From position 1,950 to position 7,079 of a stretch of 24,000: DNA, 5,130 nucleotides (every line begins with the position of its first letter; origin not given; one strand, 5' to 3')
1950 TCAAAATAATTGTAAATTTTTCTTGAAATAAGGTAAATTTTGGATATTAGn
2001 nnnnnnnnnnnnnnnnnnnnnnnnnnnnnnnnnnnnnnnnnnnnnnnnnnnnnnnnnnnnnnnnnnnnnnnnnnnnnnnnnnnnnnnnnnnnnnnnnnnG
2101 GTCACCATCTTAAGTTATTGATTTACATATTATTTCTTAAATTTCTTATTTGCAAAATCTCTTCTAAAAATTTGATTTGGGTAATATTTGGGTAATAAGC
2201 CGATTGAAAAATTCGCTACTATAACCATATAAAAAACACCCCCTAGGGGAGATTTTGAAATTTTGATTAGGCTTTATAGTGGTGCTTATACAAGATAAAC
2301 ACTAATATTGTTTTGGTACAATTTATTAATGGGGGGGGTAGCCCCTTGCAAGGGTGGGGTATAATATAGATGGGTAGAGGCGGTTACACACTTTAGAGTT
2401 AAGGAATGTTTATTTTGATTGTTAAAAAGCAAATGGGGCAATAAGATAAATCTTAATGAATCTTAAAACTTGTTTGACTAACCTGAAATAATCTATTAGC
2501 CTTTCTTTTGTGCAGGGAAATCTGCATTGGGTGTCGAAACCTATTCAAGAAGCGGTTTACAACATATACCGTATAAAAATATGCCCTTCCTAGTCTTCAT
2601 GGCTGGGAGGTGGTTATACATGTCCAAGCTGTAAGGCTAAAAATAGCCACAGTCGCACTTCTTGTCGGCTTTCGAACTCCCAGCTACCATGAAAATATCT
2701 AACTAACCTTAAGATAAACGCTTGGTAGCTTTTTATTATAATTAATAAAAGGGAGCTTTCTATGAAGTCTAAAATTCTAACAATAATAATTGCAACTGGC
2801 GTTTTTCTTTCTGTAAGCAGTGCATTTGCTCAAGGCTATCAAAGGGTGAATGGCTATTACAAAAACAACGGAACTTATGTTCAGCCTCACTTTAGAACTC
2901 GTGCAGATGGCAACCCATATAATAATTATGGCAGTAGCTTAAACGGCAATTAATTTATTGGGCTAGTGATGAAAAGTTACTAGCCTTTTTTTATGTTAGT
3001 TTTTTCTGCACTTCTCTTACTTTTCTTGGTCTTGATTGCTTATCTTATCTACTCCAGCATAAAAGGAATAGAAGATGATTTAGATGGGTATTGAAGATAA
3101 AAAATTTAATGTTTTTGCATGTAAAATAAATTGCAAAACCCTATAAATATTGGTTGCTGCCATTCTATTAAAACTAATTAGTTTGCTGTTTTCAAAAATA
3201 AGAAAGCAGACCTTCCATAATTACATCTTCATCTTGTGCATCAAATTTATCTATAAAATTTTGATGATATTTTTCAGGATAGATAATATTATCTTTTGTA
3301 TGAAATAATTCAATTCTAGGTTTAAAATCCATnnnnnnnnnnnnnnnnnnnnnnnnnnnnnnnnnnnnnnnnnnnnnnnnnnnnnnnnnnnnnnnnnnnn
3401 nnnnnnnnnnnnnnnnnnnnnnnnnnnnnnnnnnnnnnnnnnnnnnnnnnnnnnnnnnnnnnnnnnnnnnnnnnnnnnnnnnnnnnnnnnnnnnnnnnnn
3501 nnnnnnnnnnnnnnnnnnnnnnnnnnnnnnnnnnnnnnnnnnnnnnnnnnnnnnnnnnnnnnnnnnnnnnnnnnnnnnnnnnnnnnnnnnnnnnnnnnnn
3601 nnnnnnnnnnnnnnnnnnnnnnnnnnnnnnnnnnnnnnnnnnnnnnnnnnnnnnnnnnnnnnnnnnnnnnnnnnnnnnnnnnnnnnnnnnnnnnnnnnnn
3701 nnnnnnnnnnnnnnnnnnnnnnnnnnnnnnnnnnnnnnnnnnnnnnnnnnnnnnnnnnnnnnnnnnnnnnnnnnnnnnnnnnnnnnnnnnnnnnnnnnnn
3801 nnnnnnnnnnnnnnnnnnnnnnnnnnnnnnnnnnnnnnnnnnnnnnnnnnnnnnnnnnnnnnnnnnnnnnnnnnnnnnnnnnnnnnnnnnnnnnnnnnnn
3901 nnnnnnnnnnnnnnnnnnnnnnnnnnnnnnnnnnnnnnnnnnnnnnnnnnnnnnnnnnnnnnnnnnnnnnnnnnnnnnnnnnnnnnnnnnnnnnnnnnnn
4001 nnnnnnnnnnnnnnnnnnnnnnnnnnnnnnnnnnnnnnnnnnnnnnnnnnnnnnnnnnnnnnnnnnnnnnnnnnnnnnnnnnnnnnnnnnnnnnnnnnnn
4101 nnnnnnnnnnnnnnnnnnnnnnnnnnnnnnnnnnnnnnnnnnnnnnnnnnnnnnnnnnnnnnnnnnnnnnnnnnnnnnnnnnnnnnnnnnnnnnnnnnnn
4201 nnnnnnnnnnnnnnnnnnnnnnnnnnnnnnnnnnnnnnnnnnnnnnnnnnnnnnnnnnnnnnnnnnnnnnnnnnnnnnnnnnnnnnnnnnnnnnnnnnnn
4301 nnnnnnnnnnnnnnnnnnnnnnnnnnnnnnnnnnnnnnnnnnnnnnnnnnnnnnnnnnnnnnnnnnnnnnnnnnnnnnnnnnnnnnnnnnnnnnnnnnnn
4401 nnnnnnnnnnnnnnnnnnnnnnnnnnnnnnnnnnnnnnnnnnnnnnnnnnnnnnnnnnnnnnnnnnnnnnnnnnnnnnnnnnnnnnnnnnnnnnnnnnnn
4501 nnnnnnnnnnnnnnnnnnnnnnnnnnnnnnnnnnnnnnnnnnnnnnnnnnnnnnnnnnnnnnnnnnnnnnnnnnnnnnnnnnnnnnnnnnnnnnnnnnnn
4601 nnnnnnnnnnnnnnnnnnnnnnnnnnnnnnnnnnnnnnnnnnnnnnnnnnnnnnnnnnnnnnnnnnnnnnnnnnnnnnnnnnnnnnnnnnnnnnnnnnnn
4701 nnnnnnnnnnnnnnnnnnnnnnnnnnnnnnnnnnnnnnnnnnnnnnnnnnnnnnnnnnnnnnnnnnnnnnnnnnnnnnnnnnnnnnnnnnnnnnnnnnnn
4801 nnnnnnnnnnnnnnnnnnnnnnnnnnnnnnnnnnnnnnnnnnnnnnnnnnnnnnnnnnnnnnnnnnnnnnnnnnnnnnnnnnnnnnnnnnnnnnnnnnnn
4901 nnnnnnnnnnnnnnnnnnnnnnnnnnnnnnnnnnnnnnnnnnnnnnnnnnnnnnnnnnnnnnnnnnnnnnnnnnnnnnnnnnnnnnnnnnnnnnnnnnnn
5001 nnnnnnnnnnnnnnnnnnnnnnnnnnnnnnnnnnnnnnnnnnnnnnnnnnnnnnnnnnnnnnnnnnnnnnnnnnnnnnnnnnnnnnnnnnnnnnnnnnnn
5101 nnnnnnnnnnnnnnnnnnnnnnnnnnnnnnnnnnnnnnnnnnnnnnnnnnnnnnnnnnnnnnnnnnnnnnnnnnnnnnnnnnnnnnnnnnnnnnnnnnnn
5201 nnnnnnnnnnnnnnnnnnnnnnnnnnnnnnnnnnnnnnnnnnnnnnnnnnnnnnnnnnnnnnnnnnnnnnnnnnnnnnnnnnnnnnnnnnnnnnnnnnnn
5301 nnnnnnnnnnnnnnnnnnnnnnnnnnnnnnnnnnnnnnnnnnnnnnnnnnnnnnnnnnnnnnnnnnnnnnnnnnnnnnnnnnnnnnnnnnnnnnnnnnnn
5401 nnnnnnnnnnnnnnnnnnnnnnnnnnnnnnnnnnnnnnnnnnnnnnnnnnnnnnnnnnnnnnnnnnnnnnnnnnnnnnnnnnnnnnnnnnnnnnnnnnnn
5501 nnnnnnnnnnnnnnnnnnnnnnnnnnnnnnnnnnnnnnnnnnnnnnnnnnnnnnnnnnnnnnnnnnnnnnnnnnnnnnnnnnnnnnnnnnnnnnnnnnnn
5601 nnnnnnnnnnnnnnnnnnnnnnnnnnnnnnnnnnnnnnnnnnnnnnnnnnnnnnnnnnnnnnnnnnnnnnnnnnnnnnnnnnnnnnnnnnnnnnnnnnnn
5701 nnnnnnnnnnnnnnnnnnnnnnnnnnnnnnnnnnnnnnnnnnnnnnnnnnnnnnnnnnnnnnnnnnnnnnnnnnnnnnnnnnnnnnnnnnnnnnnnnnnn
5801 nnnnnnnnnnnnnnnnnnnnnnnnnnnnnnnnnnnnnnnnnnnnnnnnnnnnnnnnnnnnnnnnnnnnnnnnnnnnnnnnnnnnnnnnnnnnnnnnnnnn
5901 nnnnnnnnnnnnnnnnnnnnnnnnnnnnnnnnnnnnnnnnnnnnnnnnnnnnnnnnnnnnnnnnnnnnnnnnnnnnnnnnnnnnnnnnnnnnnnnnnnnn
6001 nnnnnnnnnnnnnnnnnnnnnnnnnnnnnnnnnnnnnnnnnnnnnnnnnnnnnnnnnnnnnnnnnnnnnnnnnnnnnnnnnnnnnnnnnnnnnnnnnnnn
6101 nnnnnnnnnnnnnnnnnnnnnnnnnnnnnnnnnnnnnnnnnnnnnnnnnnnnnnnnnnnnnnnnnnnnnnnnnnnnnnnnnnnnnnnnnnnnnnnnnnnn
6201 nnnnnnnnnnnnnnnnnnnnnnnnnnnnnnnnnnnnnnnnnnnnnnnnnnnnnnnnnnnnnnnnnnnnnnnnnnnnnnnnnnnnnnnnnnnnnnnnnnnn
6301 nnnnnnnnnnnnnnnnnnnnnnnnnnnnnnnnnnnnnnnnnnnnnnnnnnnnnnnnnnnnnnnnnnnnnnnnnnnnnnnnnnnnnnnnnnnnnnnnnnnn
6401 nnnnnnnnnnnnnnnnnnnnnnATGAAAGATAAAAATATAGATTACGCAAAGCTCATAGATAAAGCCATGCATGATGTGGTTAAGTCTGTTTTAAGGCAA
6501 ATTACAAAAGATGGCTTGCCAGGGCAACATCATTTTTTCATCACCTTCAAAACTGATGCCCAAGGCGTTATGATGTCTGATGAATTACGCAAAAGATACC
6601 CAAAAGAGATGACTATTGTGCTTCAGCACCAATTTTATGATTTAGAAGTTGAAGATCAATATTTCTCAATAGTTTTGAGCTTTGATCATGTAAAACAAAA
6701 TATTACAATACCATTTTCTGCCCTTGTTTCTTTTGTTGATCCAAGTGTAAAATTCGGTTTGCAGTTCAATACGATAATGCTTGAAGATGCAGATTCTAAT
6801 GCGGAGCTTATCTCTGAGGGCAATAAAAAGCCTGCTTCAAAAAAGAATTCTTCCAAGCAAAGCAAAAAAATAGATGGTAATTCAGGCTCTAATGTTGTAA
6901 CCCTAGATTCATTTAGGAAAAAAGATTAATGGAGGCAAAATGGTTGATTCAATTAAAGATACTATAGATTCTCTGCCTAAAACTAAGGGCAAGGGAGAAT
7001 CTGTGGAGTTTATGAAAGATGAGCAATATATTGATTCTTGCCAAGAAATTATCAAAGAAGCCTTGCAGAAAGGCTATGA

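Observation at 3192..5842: XRE-LuxR-LuxI acyl-HSL quorum-sensing module with unusual topology and uncharacterised small partner proteins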

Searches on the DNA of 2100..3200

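Call 92: search_rna_families(source=window, start=2100, end=3200, threshold=evalue, max_evalue=1)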
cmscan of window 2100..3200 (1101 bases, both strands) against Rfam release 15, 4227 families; matches with E-value up to 1: 2.
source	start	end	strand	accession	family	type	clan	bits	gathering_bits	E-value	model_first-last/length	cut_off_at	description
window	2601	2693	+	RF02221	sRNA-Xcc1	Gene; sRNA;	-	30.1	53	0.0059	1-87/87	no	sRNA-Xcc1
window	2227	2327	-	RF01859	Phe_leader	Cis-reg; leader;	-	21.3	55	0.85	1-125/125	no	Phenylalanine leader peptide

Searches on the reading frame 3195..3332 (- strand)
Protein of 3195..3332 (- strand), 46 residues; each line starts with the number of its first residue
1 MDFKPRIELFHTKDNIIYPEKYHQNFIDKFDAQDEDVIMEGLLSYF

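Call 50: search_protein_families(library=phrogs, proteins=[window:3195-3332:-], max_evalue=1)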
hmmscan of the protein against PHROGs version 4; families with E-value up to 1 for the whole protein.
window:3195-3332:- (46 aa): 0 families

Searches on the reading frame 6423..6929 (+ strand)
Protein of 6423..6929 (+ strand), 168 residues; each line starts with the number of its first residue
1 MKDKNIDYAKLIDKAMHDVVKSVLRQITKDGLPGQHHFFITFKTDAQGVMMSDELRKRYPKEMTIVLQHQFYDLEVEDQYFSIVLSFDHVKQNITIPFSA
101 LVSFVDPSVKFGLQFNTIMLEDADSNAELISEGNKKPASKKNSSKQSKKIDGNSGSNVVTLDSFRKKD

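Call 3: search_protein_families(library=pfam, proteins=[window:6423-6929:+], max_evalue=1)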
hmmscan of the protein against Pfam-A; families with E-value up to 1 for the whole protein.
window:6423-6929:+ (168 aa): 2 families
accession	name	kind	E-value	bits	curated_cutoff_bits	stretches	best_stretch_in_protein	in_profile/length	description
PF04386.18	SspB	-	2.7e-41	141.6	27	1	12-159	3-155/156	Stringent starvation protein B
PF13943.11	WPP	-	0.058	14.3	25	1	111-161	29-79/102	WPP domain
